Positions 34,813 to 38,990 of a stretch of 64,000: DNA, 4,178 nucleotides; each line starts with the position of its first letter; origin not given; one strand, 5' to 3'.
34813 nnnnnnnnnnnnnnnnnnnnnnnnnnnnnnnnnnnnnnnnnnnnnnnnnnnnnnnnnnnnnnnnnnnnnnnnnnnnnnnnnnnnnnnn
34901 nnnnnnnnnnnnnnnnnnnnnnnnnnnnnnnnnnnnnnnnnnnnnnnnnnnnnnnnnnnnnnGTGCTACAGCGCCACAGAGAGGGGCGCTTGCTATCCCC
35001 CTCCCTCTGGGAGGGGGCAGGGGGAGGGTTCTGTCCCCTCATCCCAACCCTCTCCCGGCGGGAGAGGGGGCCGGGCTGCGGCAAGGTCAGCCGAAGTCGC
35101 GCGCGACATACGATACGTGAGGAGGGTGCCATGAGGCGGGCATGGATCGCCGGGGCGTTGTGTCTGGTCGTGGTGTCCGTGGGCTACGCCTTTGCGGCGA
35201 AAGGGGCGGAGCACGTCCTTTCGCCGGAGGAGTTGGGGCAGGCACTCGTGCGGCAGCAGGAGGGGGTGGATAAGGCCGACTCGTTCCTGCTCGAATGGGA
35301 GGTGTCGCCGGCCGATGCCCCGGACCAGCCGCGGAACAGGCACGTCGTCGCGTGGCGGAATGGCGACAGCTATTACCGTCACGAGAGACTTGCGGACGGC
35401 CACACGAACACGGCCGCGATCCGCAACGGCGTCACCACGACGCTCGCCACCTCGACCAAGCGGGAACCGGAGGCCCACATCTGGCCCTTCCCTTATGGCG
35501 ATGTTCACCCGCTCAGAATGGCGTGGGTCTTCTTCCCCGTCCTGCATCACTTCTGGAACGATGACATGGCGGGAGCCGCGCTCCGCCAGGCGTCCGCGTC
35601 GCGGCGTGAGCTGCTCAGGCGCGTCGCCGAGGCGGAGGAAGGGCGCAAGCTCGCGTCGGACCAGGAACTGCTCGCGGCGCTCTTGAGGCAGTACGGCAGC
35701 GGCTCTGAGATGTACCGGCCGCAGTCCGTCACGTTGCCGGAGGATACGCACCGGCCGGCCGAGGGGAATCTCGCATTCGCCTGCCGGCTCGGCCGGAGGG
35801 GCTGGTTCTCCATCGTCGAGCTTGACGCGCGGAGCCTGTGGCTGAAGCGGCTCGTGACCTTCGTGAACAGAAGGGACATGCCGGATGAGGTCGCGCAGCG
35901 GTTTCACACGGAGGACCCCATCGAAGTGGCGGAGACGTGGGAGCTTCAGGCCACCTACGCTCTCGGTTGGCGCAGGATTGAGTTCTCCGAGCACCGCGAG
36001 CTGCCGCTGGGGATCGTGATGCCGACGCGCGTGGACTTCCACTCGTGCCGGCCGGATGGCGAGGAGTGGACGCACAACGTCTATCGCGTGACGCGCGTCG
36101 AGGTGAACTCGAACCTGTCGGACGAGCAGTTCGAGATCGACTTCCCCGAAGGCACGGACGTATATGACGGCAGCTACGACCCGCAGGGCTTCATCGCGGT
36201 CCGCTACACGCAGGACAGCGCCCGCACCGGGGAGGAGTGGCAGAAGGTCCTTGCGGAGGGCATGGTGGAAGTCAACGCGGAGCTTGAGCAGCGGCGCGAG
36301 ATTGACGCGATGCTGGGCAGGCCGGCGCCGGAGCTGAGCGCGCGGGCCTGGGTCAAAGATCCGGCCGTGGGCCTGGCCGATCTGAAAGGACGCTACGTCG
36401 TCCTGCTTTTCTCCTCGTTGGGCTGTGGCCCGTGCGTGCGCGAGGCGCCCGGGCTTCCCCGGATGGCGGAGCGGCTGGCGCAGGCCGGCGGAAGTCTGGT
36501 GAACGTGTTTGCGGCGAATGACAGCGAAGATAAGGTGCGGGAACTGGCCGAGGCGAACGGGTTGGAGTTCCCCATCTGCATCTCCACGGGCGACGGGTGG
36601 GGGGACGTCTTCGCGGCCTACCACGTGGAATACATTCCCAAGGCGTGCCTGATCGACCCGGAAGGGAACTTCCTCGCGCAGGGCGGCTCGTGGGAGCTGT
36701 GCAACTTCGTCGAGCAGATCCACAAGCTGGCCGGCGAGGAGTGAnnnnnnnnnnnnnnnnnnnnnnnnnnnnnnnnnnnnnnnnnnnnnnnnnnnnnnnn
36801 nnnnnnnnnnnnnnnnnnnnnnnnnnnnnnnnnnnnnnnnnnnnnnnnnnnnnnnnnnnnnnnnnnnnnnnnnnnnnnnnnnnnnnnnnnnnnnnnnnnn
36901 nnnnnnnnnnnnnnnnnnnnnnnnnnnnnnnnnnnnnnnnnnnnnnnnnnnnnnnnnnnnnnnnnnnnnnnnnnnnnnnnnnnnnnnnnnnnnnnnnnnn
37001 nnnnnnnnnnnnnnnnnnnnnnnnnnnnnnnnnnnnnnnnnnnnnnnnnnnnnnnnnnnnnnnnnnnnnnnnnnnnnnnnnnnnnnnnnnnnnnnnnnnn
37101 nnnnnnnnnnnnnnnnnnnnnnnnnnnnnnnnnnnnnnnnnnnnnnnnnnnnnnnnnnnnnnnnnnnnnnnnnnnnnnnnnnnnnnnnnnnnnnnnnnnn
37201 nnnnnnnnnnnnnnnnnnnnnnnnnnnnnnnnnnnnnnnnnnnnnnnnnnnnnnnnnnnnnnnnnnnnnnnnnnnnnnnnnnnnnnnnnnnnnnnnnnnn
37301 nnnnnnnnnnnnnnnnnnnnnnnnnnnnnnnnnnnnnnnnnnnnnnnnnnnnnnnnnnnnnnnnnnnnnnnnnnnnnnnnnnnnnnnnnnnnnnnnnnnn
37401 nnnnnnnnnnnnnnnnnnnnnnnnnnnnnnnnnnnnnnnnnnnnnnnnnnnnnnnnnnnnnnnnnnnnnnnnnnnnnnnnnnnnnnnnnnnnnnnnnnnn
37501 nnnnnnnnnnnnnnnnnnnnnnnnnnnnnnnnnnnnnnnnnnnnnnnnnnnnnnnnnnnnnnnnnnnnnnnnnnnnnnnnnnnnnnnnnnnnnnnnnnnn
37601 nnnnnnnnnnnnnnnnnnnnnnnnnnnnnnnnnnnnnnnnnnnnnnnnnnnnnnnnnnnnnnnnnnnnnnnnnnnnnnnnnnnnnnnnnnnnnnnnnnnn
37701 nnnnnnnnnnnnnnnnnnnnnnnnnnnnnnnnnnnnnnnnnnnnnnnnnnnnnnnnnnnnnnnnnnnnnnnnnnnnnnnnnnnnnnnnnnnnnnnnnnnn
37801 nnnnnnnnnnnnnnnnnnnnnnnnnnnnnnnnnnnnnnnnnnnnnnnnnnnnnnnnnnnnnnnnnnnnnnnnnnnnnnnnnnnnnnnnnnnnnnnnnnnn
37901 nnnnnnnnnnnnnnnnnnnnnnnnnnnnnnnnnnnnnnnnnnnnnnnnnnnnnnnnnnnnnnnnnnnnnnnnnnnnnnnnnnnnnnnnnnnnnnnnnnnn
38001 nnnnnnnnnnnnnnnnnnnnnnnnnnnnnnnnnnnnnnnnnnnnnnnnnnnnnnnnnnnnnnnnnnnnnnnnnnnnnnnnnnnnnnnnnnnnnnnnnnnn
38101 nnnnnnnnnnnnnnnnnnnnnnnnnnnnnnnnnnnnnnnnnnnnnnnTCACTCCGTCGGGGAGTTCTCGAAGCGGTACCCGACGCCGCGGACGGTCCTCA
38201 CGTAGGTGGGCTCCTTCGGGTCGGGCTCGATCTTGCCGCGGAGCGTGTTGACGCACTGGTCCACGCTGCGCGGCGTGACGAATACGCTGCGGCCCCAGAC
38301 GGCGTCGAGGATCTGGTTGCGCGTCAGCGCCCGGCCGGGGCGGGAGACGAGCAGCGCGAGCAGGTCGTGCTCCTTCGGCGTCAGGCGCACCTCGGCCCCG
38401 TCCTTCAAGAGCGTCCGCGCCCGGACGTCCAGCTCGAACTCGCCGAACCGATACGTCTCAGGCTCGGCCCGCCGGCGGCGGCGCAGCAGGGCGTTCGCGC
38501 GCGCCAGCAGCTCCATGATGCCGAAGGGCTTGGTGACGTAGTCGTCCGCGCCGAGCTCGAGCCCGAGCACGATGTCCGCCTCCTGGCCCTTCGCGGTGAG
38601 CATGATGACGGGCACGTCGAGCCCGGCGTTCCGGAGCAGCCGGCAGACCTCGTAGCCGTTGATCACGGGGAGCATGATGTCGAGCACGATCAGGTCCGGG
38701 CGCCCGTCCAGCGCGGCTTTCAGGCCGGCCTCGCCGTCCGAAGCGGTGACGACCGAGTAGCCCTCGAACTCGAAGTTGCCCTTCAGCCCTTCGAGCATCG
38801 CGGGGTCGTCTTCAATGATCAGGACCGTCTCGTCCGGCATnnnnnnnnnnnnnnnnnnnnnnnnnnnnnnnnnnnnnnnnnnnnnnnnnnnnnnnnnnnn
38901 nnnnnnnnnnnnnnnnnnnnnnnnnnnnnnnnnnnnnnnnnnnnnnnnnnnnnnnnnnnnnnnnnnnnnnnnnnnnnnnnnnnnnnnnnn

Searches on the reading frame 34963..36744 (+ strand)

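Call 18: search_protein_families(library=pfam, proteins=[window:34963-36744:+], max_evalue=0.01)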
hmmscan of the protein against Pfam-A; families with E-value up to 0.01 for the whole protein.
window:34963-36744:+ (593 aa): 4 families
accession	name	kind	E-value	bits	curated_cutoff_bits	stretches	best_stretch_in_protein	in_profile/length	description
PF00578.27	AhpC-TSA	-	8.2e-12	45.6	26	1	452-569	2-120/124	AhpC/TSA family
PF08534.16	Redoxin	-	3e-07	30.8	26.6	1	452-568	3-126/148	Redoxin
PF13905.12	Thioredoxin_8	-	0.00058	20.6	27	1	476-569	1-93/94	Thioredoxin-like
PF13275.11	S4_2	-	0.0084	16.4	24.6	0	418-446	18-46/65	S4 domain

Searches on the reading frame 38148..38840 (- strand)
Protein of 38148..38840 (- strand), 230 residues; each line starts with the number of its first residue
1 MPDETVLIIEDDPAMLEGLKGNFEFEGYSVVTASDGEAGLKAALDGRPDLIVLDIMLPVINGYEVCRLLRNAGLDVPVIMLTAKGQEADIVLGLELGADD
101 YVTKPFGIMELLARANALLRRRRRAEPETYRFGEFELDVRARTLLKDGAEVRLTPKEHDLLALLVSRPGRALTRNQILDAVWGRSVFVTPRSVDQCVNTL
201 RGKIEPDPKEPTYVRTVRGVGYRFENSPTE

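Call 18: search_protein_families(library=pfam, proteins=[window:38148-38840:-], max_evalue=0.01)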
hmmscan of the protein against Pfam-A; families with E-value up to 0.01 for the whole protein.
window:38148-38840:- (230 aa): 3 families
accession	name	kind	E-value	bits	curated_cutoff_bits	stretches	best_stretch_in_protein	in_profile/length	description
PF00072.30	Response_reg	-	6.2e-30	104.1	30.2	1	6-115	1-110/111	Response regulator receiver domain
PF00486.34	Trans_reg_C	-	4.2e-27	94.5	26.2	1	148-224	1-77/77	Transcriptional regulatory protein, C terminal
PF21695.3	GlnR_1st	-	0.0018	18.6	27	1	46-115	40-107/111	Transcription regulator GlnR, N-terminal domain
